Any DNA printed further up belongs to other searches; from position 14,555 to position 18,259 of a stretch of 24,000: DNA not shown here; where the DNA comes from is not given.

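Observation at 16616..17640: CheA carries three near-identical tandem P2-like modules between HPt and the dimerisation domain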

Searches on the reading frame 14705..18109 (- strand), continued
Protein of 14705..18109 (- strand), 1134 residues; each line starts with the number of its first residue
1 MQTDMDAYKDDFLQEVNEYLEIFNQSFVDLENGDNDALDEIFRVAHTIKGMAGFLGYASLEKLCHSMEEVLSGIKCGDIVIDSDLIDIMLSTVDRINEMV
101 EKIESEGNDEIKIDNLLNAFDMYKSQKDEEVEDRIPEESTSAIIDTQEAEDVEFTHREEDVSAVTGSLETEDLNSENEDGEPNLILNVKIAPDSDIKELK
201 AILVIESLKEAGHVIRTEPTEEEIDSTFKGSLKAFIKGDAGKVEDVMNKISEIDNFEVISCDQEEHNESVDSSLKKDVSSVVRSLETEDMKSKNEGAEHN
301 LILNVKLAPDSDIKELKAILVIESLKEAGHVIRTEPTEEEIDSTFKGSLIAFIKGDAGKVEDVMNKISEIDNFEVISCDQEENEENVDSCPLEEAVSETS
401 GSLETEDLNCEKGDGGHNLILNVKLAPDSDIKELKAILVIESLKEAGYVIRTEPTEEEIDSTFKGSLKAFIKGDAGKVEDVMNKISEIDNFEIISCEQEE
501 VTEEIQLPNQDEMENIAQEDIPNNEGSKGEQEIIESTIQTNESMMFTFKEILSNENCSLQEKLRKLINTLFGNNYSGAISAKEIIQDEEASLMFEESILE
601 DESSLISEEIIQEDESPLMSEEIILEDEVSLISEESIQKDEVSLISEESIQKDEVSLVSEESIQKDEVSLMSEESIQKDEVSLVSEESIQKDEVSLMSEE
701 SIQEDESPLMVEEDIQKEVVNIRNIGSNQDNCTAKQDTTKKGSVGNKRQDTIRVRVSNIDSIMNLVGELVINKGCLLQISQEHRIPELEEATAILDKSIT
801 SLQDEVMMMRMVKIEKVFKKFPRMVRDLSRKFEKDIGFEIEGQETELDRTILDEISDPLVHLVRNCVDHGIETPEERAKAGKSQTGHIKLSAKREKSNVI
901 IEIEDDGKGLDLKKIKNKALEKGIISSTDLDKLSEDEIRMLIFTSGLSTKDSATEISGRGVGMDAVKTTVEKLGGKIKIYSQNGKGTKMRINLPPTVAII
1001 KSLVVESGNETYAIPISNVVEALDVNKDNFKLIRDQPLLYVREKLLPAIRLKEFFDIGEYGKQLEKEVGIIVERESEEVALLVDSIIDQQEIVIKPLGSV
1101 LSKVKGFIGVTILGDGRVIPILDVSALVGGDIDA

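Call 9: find_homologous_proteins(query=window:14705-18109:-, max_evalue=1e-20)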
Query window:14705-18109:- (1134 aa): 491 proteins with E <= 1e-20 among 8000 candidates; the best 120 are listed.
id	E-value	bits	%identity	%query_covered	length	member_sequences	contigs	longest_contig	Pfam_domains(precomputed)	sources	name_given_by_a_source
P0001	0.0e+0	2345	98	100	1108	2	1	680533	PF07194.17,PF02895.21,PF01584.25,PF02518.32,PF01627.29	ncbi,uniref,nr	ncbi:chemotaxis protein CheW [Methanococcoides methylutens]|uniref:chemotaxis protein CheW n=1 Tax=M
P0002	0.0e+0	1832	85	47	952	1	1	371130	PF07194.17,PF02895.21,PF01584.25,PF02518.32,PF01627.29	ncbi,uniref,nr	ncbi:chemotaxis protein CheW [Methanococcoides sp. AM1]|uniref:chemotaxis protein CheW n=1 Tax=Metha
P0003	0.0e+0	1297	89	38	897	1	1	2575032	PF07194.17,PF02895.21,PF01584.25,PF02518.32,PF01627.29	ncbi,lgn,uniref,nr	ncbi:chemotaxis protein CheA [Methanococcoides burtonii]|uniref:Chemotaxis protein CheA n=1 Tax=Meth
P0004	0.0e+0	1100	72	36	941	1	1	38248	PF07194.17,PF02895.21,PF01584.25,PF02518.32,PF01627.29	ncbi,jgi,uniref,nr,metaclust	ncbi:chemotaxis protein CheA [Methanohalophilus sp. DAL1]|uniref:chemotaxis protein CheA n=1 Tax=Met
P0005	0.0e+0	1094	70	37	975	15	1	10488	PF07194.17,PF02895.21,PF01584.25,PF02518.32,PF01627.29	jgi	-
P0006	0.0e+0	1064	58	36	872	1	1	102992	PF07194.17,PF19064.7,PF26081.1,PF01584.25,PF01895.25,PF18293.7,PF17189.11,PF26434.1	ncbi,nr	ncbi:hypothetical protein HNV12_04480 [Methanococcoides sp. SA1]|nr:hypothetical protein [Methanococ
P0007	1.8e-278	945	46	74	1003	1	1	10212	PF07194.17,PF02895.21,PF01584.25,PF02518.32,PF01627.29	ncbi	-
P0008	2.2e-268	911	48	74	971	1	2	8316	PF07194.17,PF02895.21,PF01584.25,PF02518.32,PF01627.29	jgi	-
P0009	6.0e-267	907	46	74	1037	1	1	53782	PF07194.17,PF02895.21,PF01584.25,PF02518.32,PF01627.29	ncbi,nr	ncbi:chemotaxis protein [Methanosarcina sp. 1.H.T.1A.1]|nr:chemotaxis protein CheW [Methanosarcina s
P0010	3.6e-264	898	49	74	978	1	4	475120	PF07194.17,PF02895.21,PF01584.25,PF02518.32,PF01627.29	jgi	-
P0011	6.9e-263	893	72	34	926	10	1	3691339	PF07194.17,PF02895.21,PF01584.25,PF02518.32,PF01627.29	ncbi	-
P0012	3.3e-262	891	48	74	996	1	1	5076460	PF07194.17,PF02895.21,PF01584.25,PF02518.32,PF01627.29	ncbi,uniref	ncbi:chemotaxis protein CheW [Methanosarcina sp. T3]|uniref:chemotaxis protein CheW n=1 Tax=Methanos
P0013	1.7e-261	889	70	35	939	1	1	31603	PF07194.17,PF02895.21,PF01584.25,PF02518.32,PF01627.29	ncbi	-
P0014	9.3e-261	886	63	42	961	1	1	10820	PF07194.17,PF02895.21,PF01584.25,PF02518.32,PF01627.29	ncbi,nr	ncbi:MAG: two-component system, chemotaxis family, sensor kinase CheA [Euryarchaeota archaeon]|nr:tw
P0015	2.0e-260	885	71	34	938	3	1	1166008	PF07194.17,PF02895.21,PF01584.25,PF02518.32,PF01627.29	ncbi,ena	-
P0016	3.6e-260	884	70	36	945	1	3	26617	PF07194.17,PF02895.21,PF01584.25,PF02518.32,PF01627.29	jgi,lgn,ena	-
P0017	1.3e-258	879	73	34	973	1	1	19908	PF07194.17,PF02895.21,PF01584.25,PF02518.32,PF01627.29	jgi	jgi:two-component system chemotaxis sensor kinase CheA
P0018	1.4e-258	879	46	76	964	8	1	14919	PF07194.17,PF02895.21,PF01584.25,PF02518.32,PF01627.29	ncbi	-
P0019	1.1e-256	873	47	74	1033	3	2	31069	PF07194.17,PF02895.21,PF01584.25,PF02518.32,PF01627.29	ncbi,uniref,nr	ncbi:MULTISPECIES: chemotaxis protein CheW [unclassified Methanosarcina]|uniref:chemotaxis protein C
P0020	1.2e-252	859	76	36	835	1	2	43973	PF07194.17,PF02895.21,PF01584.25,PF02518.32,PF01627.29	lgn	-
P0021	1.5e-252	859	64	40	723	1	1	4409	PF07194.17,PF02895.21,PF01584.25,PF02518.32,PF01627.29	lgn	-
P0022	1.3e-244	833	77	34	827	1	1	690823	PF07194.17,PF02895.21,PF01584.25,PF02518.32,PF01627.29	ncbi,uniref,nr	ncbi:two-component system chemotaxis sensor kinase CheA [Methanohalophilus levihalophilus]|uniref:ch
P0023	2.8e-244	832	49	63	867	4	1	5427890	PF07194.17,PF02895.21,PF01584.25,PF02518.32,PF01627.29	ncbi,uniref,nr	ncbi:Signal transduction histidine kinase CheA [Methanosarcina siciliae C2J]|uniref:Chemotaxis prote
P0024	9.2e-244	830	51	63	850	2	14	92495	PF07194.17,PF02895.21,PF01584.25,PF02518.32,PF01627.29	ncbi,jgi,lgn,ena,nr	ncbi:MAG TPA: chemotaxis protein CheA [Methanosarcina sp.]|nr:chemotaxis protein CheA [Methanosarcin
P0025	9.6e-243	827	71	36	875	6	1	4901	PF07194.17,PF02895.21,PF01584.25,PF02518.32,PF01627.29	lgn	-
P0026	2.3e-242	825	49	66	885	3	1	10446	PF07194.17,PF02895.21,PF01584.25,PF02518.32,PF01627.29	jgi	jgi:two-component system chemotaxis sensor kinase CheA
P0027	4.5e-242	824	65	40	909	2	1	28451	PF07194.17,PF02895.21,PF01584.25,PF02518.32,PF01627.29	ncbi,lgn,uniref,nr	ncbi:chemotaxis protein CheA [Methanosarcina sp.]|uniref:chemotaxis protein CheA n=1 Tax=Methanosarc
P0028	6.3e-242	824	70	35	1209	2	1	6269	PF07194.17,PF02895.21,PF01584.25,PF02518.32,PF01627.29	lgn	-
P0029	1.8e-241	822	49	63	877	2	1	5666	PF07194.17,PF02895.21,PF01584.25,PF02518.32,PF01627.29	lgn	-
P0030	1.8e-241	822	72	35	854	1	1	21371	PF07194.17,PF02895.21,PF01584.25,PF02518.32,PF01627.29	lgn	-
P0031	1.8e-241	822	69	35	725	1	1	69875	PF07194.17,PF02895.21,PF01584.25,PF02518.32,PF01627.29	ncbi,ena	-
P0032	3.0e-241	822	64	40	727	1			PF07194.17,PF02895.21,PF01584.25,PF02518.32,PF01627.29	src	-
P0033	6.8e-241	821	64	40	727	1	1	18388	PF07194.17,PF02895.21,PF01584.25,PF02518.32,PF01627.29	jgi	jgi:chemotaxis protein histidine kinase CheA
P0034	9.0e-241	820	64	40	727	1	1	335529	PF07194.17,PF02895.21,PF01584.25,PF02518.32,PF01627.29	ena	-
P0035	1.0e-240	820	69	36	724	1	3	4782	PF07194.17,PF02895.21,PF01584.25,PF02518.32,PF01627.29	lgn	-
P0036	5.2e-240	818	51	63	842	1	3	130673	PF07194.17,PF02895.21,PF01584.25,PF02518.32,PF01627.29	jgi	jgi:two-component system chemotaxis sensor kinase CheA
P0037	5.5e-240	818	68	36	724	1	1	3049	PF07194.17,PF02895.21,PF01584.25,PF02518.32,PF01627.29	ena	-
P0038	6.2e-240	817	61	42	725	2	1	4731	PF07194.17,PF02895.21,PF01584.25,PF02518.32,PF01627.29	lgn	-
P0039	6.7e-240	817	61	42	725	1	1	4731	PF07194.17,PF02895.21,PF01584.25,PF02518.32,PF01627.29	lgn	-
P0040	1.1e-239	817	64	40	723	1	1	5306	PF07194.17,PF02895.21,PF01584.25,PF02518.32,PF01627.29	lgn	-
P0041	1.2e-239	816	47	67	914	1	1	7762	PF07194.17,PF02895.21,PF01584.25,PF02518.32,PF01627.29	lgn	-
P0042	1.4e-239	816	64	40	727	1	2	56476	PF07194.17,PF02895.21,PF01584.25,PF02518.32,PF01627.29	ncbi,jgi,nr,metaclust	ncbi:MAG: chemotaxis protein CheW [Methanosarcina sp.]|nr:hypothetical protein BGV40_05180 [Methanos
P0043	1.5e-239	816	60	42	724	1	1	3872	PF07194.17,PF02895.21,PF01584.25,PF02518.32,PF01627.29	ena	-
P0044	1.7e-239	816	69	36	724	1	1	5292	PF07194.17,PF02895.21,PF01584.25,PF02518.32,PF01627.29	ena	-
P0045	3.9e-239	815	50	63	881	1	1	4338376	PF07194.17,PF02895.21,PF01584.25,PF02518.32,PF01627.29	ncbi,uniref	ncbi:chemotaxis protein CheW [Methanosarcina hadiensis]|uniref:chemotaxis protein CheW n=1 Tax=Metha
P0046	4.8e-239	814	71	34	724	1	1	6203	PF07194.17,PF02895.21,PF01584.25,PF02518.32,PF01627.29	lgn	-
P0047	5.0e-239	814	50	63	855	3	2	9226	PF07194.17,PF02895.21,PF01584.25,PF02518.32,PF01627.29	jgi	-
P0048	5.7e-239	814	64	40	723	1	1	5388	PF07194.17,PF02895.21,PF01584.25,PF02518.32,PF01627.29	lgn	-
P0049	1.2e-238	813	68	36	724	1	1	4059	PF07194.17,PF02895.21,PF01584.25,PF02518.32,PF01627.29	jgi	jgi:chemotaxis protein histidine kinase CheA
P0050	1.6e-238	813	50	63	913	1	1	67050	PF07194.17,PF02895.21,PF01584.25,PF02518.32,PF01627.29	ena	-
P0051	2.2e-238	812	73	35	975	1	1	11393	PF07194.17,PF02895.21,PF01584.25,PF02518.32,PF01627.29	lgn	-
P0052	2.6e-238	812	64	40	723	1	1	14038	PF07194.17,PF02895.21,PF01584.25,PF02518.32,PF01627.29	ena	-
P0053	2.8e-238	812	68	36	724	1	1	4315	PF07194.17,PF02895.21,PF01584.25,PF02518.32,PF01627.29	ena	-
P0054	4.8e-238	811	64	40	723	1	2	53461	PF07194.17,PF02895.21,PF01584.25,PF02518.32,PF01627.29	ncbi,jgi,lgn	-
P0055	5.4e-238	811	44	72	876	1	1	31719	PF07194.17,PF02895.21,PF01584.25,PF02518.32,PF01627.29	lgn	-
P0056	6.4e-238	811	68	36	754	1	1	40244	PF07194.17,PF02895.21,PF01584.25,PF02518.32,PF01627.29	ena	-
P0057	9.3e-238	810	63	40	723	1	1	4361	PF07194.17,PF02895.21,PF01584.25,PF02518.32,PF01627.29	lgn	-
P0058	1.6e-237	809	63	41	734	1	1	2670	PF07194.17,PF02895.21,PF01584.25,PF02518.32,PF01627.29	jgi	jgi:two-component system chemotaxis sensor kinase CheA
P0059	3.3e-237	808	63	40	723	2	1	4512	PF07194.17,PF02895.21,PF01584.25,PF02518.32,PF01627.29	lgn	-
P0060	5.5e-237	808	70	36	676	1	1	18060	PF07194.17,PF02895.21,PF01584.25,PF02518.32,PF01627.29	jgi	jgi:two-component system, chemotaxis family, sensor kinase CheA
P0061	9.8e-237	807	70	35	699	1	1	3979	PF07194.17,PF02895.21,PF01584.25,PF02518.32,PF01627.29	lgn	-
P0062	1.3e-236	806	46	72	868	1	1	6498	PF07194.17,PF02895.21,PF01584.25,PF02518.32,PF01627.29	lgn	-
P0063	1.9e-236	806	68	36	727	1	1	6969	PF07194.17,PF02895.21,PF01584.25,PF02518.32,PF01627.29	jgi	jgi:two-component system chemotaxis sensor kinase CheA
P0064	2.0e-236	806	70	35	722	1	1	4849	PF07194.17,PF02895.21,PF01584.25,PF02518.32,PF01627.29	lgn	-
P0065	2.5e-236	805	70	35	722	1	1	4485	PF07194.17,PF02895.21,PF01584.25,PF02518.32,PF01627.29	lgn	-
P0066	3.4e-236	805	69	35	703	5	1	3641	PF07194.17,PF02895.21,PF01584.25,PF02518.32,PF01627.29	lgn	-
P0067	6.8e-236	804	71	34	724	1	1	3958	PF07194.17,PF02895.21,PF01584.25,PF02518.32,PF01627.29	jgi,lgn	jgi:two-component system chemotaxis sensor kinase CheA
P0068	9.0e-236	804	71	34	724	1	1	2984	PF07194.17,PF02895.21,PF01584.25,PF02518.32,PF01627.29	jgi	jgi:chemotaxis protein histidine kinase CheA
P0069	3.3e-234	798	69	35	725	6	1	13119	PF07194.17,PF02895.21,PF01584.25,PF02518.32,PF01627.29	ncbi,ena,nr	ncbi:MAG: two-component system, chemotaxis family, sensor kinase CheA [Euryarchaeota archaeon]|nr:tw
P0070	6.3e-233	794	69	36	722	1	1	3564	PF07194.17,PF02895.21,PF01584.25,PF02518.32,PF01627.29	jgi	jgi:two-component system chemotaxis sensor kinase CheA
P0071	7.9e-233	794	68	35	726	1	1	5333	PF07194.17,PF02895.21,PF01584.25,PF02518.32,PF01627.29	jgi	jgi:chemotaxis protein histidine kinase CheA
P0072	8.2e-233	794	68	35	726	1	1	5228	PF07194.17,PF02895.21,PF01584.25,PF02518.32,PF01627.29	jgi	jgi:chemotaxis protein histidine kinase CheA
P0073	1.0e-231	790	70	35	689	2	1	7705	PF07194.17,PF02895.21,PF01584.25,PF02518.32,PF01627.29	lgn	-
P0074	1.5e-230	786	73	34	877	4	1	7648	PF07194.17,PF02895.21,PF01584.25,PF02518.32,PF02095.22,PF01627.29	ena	-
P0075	8.3e-230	784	67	36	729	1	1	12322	PF07194.17,PF02895.21,PF01584.25,PF02518.32,PF01627.29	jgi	jgi:chemotaxis protein histidine kinase CheA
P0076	2.7e-229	782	63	42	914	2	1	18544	PF07194.17,PF02895.21,PF01584.25,PF02518.32,PF01627.29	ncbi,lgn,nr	ncbi:MAG: chemotaxis protein CheA [Methanosarcinaceae archaeon]|nr:chemotaxis protein CheA [Methanos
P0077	4.0e-222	758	71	34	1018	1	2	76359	PF07194.17,PF02895.21,PF01584.25,PF02518.32,PF01627.29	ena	-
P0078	6.0e-207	708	66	36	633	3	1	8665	PF07194.17,PF02895.21,PF01584.25,PF02518.32,PF01627.29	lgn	-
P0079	1.3e-206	707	67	34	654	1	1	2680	PF07194.17,PF02895.21,PF01584.25,PF02518.32,PF01627.29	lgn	-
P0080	2.9e-206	706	67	34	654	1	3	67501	PF07194.17,PF02895.21,PF01584.25,PF02518.32,PF01627.29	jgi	jgi:two-component system chemotaxis sensor kinase CheA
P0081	4.0e-206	705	67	34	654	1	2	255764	PF07194.17,PF02895.21,PF01584.25,PF02518.32,PF01627.29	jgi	jgi:two-component system chemotaxis sensor kinase CheA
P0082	1.0e-205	704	67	34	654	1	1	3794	PF07194.17,PF02895.21,PF01584.25,PF02518.32,PF01627.29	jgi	jgi:two-component system chemotaxis sensor kinase CheA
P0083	1.6e-205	703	67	34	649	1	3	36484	PF07194.17,PF02895.21,PF01584.25,PF02518.32,PF01627.29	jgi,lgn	-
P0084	2.1e-205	703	65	35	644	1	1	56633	PF07194.17,PF02895.21,PF01584.25,PF02518.32,PF01627.29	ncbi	-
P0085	2.3e-205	703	67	34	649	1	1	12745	PF07194.17,PF02895.21,PF01584.25,PF02518.32,PF01627.29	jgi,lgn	-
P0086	6.7e-205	701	64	34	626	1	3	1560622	PF07194.17,PF02895.21,PF01584.25,PF02518.32,PF01627.29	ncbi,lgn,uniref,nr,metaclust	ncbi:chemotaxis protein CheA [Archaeoglobus profundus]|uniref:Chemotaxis protein CheA n=1 Tax=Archae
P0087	1.1e-203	697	65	34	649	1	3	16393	PF07194.17,PF02895.21,PF01584.25,PF02518.32,PF01627.29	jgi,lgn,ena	-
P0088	9.7e-200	684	66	34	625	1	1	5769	PF07194.17,PF02895.21,PF01584.25,PF02518.32,PF01627.29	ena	-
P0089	7.8e-199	681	66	34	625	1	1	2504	PF07194.17,PF02895.21,PF01584.25,PF02518.32,PF01627.29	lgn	-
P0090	2.4e-193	663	63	34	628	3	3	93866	PF07194.17,PF02895.21,PF01584.25,PF02518.32,PF01627.29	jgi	-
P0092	7.5e-119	417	46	35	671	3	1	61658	PF07194.17,PF02895.21,PF01584.25,PF02518.32,PF01627.29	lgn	-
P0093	1.7e-118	415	44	35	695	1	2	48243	PF07194.17,PF02895.21,PF01584.25,PF02518.32,PF01627.29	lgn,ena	-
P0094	3.9e-118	414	44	34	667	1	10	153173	PF07194.17,PF02895.21,PF01584.25,PF02518.32,PF01627.29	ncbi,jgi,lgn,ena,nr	ncbi:MAG: chemotaxis protein CheA [Tissierellia bacterium]|nr:chemotaxis protein CheA [Tissierellia 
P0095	4.6e-118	414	46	35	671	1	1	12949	PF07194.17,PF02895.21,PF01584.25,PF02518.32,PF01627.29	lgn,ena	-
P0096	1.1e-117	413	44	34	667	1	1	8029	PF07194.17,PF02895.21,PF01584.25,PF02518.32,PF01627.29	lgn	-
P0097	1.1e-117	413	43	35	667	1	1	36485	PF07194.17,PF02895.21,PF01584.25,PF02518.32,PF01627.29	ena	-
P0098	1.5e-117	412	44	34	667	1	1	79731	PF07194.17,PF02895.21,PF01584.25,PF02518.32,PF01627.29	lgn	-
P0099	5.5e-117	410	45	36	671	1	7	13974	PF07194.17,PF02895.21,PF01584.25,PF02518.32,PF01627.29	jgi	jgi:two-component system, chemotaxis family, sensor kinase CheA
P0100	9.6e-117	410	41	39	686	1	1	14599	PF07194.17,PF02895.21,PF01584.25,PF02518.32,PF01627.29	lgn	-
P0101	1.5e-116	409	44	35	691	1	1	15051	PF07194.17,PF02895.21,PF01584.25,PF02518.32,PF01627.29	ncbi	-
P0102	2.0e-116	408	46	35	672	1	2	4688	PF07194.17,PF02895.21,PF01584.25,PF02518.32,PF01627.29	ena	-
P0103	4.6e-116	407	42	42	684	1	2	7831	PF07194.17,PF02895.21,PF01584.25,PF02518.32,PF01627.29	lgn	-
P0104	7.1e-116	407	43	35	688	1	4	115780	PF07194.17,PF02895.21,PF01584.25,PF02518.32,PF01627.29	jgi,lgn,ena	-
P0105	2.2e-115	405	47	34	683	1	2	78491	PF07194.17,PF02895.21,PF01584.25,PF02518.32,PF01627.29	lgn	-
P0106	3.0e-115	405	44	34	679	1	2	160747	PF07194.17,PF02895.21,PF01584.25,PF02518.32,PF01627.29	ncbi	ncbi:MAG: chemotaxis protein CheW [Sarcina sp.]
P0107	3.2e-115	405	45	34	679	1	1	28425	PF07194.17,PF02895.21,PF01584.25,PF02518.32,PF01627.29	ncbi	ncbi:MAG: chemotaxis protein CheW [Sarcina sp.]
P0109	5.3e-115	404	47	34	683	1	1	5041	PF07194.17,PF02895.21,PF01584.25,PF02518.32,PF01627.29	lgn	-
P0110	7.9e-115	403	42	37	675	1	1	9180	PF07194.17,PF02895.21,PF01584.25,PF02518.32,PF01627.29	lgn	-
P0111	9.0e-115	403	42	35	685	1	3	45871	PF07194.17,PF02895.21,PF01584.25,PF02518.32,PF01627.29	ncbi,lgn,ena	-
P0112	9.6e-115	403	43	40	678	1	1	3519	PF07194.17,PF02895.21,PF01584.25,PF02518.32,PF01627.29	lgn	-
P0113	1.1e-114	403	46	34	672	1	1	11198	PF07194.17,PF02895.21,PF01584.25,PF02518.32,PF01627.29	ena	-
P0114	1.3e-114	403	42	37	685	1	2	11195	PF07194.17,PF02895.21,PF01584.25,PF02518.32,PF01627.29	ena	-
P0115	1.4e-114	402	45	34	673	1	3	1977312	PF07194.17,PF02895.21,PF01584.25,PF02518.32,PF01627.29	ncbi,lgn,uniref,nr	ncbi:chemotaxis protein CheA [Clostridium fallax]|uniref:Chemotaxis protein CheA n=1 Tax=Clostridium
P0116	1.5e-114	402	45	34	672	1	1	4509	PF07194.17,PF02895.21,PF01584.25,PF02518.32,PF01627.29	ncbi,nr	ncbi:MAG TPA: chemotaxis protein CheA [Negativicutes bacterium]|nr:chemotaxis protein CheA [Negativi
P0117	1.6e-114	402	43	33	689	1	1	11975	PF07194.17,PF02895.21,PF01584.25,PF02518.32,PF01627.29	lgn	-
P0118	3.7e-114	401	43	40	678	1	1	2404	PF07194.17,PF02895.21,PF01584.25,PF02518.32,PF01627.29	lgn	-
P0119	3.9e-114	401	43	40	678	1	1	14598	PF07194.17,PF02895.21,PF01584.25,PF02518.32,PF01627.29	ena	-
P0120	4.0e-114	401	43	34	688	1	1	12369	PF07194.17,PF02895.21,PF01584.25,PF02518.32,PF01627.29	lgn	-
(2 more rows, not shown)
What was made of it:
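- Methanosarcinaceae CheAs generally have very long linkers, at 850-1040 aa total (call 9).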

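Call 28: find_related_loci(query=window:14705-18109:-, collection=genome_contigs, flank=4000)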
Query window:14705-18109:- (1134 aa) in genome_contigs; peptide patterns used: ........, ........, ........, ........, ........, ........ (x = any residue, [..] = any of these).
26 stretches matched a pattern; 1 encode a relative of the query (tblastn E <= 1e-3); 1 distinct loci.
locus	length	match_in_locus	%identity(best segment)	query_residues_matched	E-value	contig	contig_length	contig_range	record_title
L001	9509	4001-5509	38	4-1127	3e-78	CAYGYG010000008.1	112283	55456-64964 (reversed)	MAG TPA_asm: uncultured bacterium isolate ERP119294_co1_15 genome assembly, contig: NODE_166_length_112283_cov_29.318218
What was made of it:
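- On Concerted evolution (gene conversion) of tandem domain repeats: The genome_contigs scan returned no relatives (call 28).
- Tried and rejected: The one permitted genome_contigs scan with the full CheA returned a single distant bacterial locus and no Methanococcoides genome (call 28).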
